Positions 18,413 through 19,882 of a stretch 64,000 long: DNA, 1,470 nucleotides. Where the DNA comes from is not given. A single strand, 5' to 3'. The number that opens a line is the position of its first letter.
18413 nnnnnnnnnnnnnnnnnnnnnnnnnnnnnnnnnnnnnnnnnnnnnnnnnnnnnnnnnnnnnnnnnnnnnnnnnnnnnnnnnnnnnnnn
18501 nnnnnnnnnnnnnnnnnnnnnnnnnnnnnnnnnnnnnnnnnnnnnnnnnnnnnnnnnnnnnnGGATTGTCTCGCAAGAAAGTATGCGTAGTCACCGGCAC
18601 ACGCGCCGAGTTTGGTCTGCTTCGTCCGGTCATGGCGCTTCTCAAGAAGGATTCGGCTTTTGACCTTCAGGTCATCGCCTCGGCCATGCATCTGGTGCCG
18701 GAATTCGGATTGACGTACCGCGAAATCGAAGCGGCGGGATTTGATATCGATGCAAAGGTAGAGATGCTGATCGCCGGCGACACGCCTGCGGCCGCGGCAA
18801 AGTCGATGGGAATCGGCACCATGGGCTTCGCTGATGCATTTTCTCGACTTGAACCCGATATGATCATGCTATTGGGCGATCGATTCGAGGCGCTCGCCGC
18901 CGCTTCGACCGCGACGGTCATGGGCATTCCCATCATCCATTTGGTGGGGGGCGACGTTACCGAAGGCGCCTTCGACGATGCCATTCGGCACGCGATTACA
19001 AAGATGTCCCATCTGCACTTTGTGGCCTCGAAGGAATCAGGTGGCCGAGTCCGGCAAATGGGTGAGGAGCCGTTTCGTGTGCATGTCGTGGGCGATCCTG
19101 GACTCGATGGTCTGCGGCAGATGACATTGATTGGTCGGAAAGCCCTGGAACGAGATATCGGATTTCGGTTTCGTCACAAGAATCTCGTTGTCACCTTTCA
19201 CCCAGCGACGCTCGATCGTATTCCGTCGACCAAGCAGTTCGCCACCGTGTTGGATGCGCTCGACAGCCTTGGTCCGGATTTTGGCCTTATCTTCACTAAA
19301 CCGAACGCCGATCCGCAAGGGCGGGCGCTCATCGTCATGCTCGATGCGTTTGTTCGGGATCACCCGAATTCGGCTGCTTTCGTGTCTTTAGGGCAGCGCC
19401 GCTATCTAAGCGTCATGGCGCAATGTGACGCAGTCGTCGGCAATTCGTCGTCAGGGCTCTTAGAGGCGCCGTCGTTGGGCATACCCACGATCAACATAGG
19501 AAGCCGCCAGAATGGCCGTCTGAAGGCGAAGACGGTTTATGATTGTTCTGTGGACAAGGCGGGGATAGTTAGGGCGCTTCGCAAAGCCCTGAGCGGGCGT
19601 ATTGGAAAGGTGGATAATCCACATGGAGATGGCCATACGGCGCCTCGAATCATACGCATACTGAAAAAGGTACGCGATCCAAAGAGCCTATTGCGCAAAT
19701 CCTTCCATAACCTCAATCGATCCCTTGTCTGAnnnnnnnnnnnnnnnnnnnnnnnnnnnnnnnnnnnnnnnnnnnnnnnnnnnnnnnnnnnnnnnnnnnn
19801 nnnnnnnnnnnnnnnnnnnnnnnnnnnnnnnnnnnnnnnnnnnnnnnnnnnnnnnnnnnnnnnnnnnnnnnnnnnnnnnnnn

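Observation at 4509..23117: Legionaminic-acid-type (GDP-dependent) nonulosonic acid pathway in a high-GC alphaproteobacterial-like glycan locus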

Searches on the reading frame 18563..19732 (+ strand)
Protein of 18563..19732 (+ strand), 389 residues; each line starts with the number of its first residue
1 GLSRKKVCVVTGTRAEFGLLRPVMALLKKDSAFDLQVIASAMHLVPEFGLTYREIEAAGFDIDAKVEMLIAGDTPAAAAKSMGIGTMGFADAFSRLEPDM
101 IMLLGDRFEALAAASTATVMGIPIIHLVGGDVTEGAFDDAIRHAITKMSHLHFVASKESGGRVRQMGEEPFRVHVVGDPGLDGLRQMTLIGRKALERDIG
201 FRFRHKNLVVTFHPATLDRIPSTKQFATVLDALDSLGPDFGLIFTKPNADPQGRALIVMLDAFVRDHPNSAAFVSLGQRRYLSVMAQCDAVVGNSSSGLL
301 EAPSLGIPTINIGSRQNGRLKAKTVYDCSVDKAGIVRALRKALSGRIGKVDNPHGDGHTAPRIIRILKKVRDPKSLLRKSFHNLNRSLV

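Call 6: search_protein_families(library=ncbifam, proteins=[window:18563-19732:+], max_evalue=0.001)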
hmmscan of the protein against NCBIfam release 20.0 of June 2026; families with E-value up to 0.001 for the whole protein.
window:18563-19732:+ (389 aa): 2 families
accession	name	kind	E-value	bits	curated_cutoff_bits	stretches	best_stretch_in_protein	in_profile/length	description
TIGR03568.1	NeuC_NnaA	equivalog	5e-134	446.8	235.9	1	5-367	1-365/365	UDP-N-acetylglucosamine 2-epimerase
TIGR00236.1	wecB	equivalog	1.5e-22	80.2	210.15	1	6-369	2-364/366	non-hydrolyzing UDP-N-acetylglucosamine 2-epimerase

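Call 16: search_solved_structures(query=window:18563-19732:+, max_evalue=0.00001)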
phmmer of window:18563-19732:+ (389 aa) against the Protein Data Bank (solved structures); distinct sequences matched with E-value up to 0.00001: 15.
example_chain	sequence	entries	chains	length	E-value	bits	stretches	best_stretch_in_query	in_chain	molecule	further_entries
5zlr_A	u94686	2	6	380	6.3e-92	312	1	5-370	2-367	GDP/UDP-N,N'-diacetylbacillosamine 2-epimerase (Hydrolyzing)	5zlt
5xvs_A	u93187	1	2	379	6.4e-92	312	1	5-370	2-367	GDP/UDP-N,N'-diacetylbacillosamine 2-epimerase (Hydrolyzing)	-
4zht_A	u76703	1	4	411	4.4e-60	207.2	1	5-380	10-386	Bifunctional UDP-N-acetylglucosamine 2-epimerase/N-acetylmannosamine kinase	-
5dld_A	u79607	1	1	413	5.4e-10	42.4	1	4-368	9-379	UDP-N-Acetylglucosamine 2-epimerase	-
3ot5_A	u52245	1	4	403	5.7e-09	39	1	3-369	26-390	UDP-N-acetylglucosamine 2-epimerase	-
7vza_A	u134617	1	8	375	5.7e-09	39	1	6-315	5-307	Putative UDP-N-acetylglucosamine 2-epimerase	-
7vz6_A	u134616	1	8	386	6.1e-09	38.9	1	6-315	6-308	Putative UDP-N-acetylglucosamine 2-epimerase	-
7vyy_A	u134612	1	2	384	6.3e-09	38.9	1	6-315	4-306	Putative UDP-N-acetylglucosamine 2-epimerase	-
8ahe_A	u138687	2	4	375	6e-08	35.7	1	4-368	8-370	UDP-N-acetylglucosamine 2-epimerase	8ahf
3beo_A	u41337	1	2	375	6e-08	35.7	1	4-368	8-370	UDP-N-acetylglucosamine 2-epimerase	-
5enz_A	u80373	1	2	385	1.9e-07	34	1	5-368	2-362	UDP-GlcNAc 2-epimerase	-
1vgv_A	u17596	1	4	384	2.9e-07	33.4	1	6-371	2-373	UDP-N-acetylglucosamine 2-epimerase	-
1f6d_A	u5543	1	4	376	3.6e-07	33.1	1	6-370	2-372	UDP-N-ACETYLGLUCOSAMINE 2-EPIMERASE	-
3dzc_A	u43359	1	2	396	7.3e-07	32.1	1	4-368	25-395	UDP-N-acetylglucosamine 2-epimerase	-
6vlb_A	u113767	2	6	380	5.8e-06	29.2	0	6-369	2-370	UDP-N-acetylglucosamine 2-epimerase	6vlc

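Call 79: search_protein_families(library=pfam, proteins=[window:18563-19732:+], max_evalue=0.001)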
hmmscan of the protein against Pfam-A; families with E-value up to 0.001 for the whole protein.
window:18563-19732:+ (389 aa): 1 family
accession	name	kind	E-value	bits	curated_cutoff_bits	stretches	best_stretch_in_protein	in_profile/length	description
PF02350.25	Epimerase_2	-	3.7e-85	286.3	30.6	1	27-368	3-347/347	UDP-N-acetylglucosamine 2-epimerase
